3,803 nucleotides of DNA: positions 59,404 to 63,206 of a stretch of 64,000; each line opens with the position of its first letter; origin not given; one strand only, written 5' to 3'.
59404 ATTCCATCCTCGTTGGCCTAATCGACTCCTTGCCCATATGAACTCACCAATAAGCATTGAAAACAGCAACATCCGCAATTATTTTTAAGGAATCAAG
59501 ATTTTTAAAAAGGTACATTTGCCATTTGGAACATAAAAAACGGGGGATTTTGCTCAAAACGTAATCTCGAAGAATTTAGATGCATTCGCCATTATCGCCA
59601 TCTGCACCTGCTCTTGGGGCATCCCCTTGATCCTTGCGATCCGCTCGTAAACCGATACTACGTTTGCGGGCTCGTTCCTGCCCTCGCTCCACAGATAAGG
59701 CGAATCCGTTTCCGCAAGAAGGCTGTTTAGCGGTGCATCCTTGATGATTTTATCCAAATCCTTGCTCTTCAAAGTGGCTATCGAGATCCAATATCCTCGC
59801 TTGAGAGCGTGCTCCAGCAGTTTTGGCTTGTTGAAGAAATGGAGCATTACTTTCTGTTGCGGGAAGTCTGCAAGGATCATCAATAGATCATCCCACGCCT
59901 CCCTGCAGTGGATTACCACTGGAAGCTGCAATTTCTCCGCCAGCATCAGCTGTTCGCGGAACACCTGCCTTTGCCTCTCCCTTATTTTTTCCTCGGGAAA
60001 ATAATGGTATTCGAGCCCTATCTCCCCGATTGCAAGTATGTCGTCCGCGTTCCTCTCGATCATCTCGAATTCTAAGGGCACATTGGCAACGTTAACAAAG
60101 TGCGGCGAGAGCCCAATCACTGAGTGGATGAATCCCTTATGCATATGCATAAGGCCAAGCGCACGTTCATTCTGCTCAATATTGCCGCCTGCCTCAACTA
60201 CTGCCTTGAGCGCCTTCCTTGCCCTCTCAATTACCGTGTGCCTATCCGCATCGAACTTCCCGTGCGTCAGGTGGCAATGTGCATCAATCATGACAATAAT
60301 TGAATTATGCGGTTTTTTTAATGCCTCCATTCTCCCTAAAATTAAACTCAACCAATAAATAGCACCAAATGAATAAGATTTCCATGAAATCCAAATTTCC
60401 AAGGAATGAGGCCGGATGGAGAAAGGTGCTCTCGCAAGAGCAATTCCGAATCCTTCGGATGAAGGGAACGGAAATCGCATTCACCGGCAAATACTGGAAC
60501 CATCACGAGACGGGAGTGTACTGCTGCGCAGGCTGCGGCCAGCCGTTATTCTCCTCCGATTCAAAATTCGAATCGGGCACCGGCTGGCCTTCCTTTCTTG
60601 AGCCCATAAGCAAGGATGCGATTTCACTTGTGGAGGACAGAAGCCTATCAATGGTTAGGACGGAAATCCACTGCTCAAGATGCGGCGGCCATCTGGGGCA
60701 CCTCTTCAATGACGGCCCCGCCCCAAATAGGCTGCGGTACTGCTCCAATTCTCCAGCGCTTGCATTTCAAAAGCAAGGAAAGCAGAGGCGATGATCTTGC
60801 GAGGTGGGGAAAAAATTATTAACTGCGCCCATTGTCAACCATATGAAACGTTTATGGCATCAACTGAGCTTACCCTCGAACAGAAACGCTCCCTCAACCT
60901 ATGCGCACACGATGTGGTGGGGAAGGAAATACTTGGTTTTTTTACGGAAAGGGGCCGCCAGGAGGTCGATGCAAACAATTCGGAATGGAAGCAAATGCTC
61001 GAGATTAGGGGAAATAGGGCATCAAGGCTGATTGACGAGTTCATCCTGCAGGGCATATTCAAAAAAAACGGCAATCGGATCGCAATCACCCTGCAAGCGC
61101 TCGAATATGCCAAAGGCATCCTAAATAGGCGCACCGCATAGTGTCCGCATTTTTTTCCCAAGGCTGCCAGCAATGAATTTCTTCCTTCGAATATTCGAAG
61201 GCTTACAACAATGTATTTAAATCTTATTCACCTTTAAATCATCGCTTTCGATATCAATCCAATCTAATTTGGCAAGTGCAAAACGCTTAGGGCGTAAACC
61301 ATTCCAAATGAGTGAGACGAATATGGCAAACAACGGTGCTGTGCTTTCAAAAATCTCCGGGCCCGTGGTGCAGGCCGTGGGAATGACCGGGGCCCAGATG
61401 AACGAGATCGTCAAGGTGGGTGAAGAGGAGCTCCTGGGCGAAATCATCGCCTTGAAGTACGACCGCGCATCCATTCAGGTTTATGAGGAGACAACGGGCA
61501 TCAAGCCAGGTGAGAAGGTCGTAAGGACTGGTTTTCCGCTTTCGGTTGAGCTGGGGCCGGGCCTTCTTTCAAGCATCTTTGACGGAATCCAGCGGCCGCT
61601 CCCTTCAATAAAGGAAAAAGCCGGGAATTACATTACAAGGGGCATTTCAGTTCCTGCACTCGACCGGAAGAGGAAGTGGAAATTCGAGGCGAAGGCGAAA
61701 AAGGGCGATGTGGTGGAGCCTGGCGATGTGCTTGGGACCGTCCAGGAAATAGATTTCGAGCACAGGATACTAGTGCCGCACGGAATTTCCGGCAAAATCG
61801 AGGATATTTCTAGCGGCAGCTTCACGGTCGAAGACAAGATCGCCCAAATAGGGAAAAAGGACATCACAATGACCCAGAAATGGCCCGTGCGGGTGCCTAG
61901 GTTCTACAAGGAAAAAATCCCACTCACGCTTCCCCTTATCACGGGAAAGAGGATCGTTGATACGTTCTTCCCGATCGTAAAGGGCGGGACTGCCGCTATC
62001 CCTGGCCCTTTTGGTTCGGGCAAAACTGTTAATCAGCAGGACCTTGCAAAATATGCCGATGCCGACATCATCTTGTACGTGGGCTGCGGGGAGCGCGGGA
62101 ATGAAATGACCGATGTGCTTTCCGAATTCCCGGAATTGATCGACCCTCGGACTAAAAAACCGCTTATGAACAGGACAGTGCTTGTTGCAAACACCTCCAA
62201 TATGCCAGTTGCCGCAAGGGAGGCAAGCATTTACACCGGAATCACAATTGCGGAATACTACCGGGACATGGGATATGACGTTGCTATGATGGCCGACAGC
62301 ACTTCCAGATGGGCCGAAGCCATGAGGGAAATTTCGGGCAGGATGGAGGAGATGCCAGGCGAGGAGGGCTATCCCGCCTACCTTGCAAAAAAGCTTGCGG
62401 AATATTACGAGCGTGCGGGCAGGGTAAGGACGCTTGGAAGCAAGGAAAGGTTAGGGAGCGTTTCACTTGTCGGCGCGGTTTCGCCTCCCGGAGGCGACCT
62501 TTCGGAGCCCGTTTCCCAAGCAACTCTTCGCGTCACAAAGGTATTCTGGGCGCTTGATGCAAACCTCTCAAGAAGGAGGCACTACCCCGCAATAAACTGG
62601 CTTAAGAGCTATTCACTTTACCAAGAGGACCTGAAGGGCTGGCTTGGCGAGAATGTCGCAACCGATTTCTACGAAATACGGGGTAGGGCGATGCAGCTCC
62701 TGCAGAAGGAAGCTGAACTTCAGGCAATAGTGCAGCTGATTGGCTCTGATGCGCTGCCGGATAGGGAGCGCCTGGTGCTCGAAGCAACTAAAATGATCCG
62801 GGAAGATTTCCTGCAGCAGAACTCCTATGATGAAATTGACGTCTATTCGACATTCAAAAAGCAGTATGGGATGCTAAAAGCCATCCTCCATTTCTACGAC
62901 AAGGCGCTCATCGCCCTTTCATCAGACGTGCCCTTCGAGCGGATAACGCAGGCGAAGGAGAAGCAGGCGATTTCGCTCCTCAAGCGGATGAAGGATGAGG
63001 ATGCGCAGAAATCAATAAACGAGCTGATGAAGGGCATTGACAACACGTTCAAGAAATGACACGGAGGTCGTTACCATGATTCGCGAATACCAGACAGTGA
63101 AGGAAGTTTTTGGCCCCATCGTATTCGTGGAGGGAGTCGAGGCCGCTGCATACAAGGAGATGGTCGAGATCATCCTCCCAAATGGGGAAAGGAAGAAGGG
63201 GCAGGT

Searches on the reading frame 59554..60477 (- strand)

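Call 92: search_protein_families(library=pfam, proteins=[window:59554-60477:-], max_evalue=0.0001)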
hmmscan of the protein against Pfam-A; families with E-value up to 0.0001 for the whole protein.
window:59554-60477:- (307 aa): 1 family
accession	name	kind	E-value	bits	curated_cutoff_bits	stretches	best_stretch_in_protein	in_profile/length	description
PF01026.27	TatD_DNase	-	1.6e-58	198.5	27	1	64-303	1-252/253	TatD related DNase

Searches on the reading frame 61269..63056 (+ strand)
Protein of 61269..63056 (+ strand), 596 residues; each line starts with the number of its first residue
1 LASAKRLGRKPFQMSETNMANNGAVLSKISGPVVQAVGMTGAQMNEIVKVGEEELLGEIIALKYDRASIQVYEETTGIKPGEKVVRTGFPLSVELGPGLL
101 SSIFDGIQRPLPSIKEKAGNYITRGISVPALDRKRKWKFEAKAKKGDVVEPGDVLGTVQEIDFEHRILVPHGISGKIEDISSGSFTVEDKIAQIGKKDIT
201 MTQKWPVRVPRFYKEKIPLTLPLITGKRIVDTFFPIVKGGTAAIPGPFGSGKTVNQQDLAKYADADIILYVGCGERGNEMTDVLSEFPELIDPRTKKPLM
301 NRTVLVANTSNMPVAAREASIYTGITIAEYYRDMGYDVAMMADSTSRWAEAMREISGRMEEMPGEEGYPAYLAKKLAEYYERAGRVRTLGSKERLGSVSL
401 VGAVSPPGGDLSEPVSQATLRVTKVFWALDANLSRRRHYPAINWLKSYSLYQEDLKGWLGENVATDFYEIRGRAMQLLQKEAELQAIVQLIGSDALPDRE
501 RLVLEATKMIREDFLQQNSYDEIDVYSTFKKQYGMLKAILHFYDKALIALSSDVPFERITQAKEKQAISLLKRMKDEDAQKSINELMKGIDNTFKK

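Call 92: search_protein_families(library=pfam, proteins=[window:61269-63056:+], max_evalue=0.0001)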
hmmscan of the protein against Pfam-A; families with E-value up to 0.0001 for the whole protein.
window:61269-63056:+ (596 aa): 4 families
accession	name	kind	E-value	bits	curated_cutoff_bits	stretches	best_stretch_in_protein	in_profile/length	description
PF00006.31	ATP-synt_ab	-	1.2e-72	244.4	29.5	1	226-449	1-213/213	ATP synthase alpha/beta family, nucleotide-binding domain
PF16886.11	ATP-synt_ab_Xtn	-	7.4e-28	96.6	25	1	128-208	1-88/88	ATPsynthase alpha/beta subunit barrel-sandwich domain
PF22919.1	ATP-synt_VA_C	-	3e-26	91.9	24.7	1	457-553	2-95/101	C-terminal domain of V and A type ATP synthase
PF02874.29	ATP-synt_ab_N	-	1.9e-15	57.6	20.9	1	27-88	2-69/69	ATP synthase alpha/beta family, beta-barrel domain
